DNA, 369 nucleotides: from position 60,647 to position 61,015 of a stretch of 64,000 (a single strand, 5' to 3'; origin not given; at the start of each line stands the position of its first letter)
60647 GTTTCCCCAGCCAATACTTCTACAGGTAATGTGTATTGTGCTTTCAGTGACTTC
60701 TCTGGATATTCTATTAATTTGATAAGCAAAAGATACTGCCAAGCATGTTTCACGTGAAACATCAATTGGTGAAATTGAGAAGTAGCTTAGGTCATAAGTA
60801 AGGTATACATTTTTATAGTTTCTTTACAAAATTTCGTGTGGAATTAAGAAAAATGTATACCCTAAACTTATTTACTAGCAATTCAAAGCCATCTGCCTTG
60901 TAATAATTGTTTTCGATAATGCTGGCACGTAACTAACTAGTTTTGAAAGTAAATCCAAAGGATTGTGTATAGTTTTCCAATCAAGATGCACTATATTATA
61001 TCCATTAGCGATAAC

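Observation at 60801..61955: DUF559/AbiEi-like nuclease-fold gene bracketed by 61-bp inverted repeats at a conserved synteny break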

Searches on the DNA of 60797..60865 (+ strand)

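Call 36: build_rna_model(alignment_id=A1)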
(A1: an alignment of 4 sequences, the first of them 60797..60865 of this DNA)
Model R1 built from alignment A1 (4 sequences, 69 columns); structure: RNAalifold consensus.
model positions 68; base pairs 25; branch points 0; effective number of sequences 1.79; information 0.827 bits per position. Calibrated on 0.2 Mb of random sequence (short: E-values are rough).
structure used (alignment columns):
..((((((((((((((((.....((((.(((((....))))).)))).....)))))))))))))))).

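Call 37: search_with_rna_model(model_id=R1, sources=[window, L001, L002, L003, L004], max_evalue=10)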
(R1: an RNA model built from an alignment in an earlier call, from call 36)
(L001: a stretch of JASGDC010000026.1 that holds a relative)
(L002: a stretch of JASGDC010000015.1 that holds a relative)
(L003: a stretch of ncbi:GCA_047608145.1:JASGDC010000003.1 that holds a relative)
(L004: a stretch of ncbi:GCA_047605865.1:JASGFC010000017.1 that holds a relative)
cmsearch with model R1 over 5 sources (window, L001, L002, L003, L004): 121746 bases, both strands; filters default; matches with E-value up to 10: 11.
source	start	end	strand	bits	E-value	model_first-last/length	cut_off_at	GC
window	60798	60865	+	92.4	2.4e-21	1-68/68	no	0.25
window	61891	61958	-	92.2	2.6e-21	1-68/68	no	0.28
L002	5320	5387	+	90.7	6.7e-21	1-68/68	no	0.25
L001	6807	6874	-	90.6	7.1e-21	1-68/68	no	0.34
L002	5320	5387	-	65.8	2.2e-14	1-68/68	no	0.25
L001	6807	6874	+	62.8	1.4e-13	1-68/68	no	0.34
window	60798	60865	-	61.3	3.5e-13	1-68/68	no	0.25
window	61891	61958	+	55.9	9e-12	1-68/68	no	0.28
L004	5050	5107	+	23.1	0.0037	1-68/68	no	0.34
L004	5050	5107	-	18.6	0.057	1-68/68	no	0.34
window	50642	50702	+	15.6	0.34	1-68/68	no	0.26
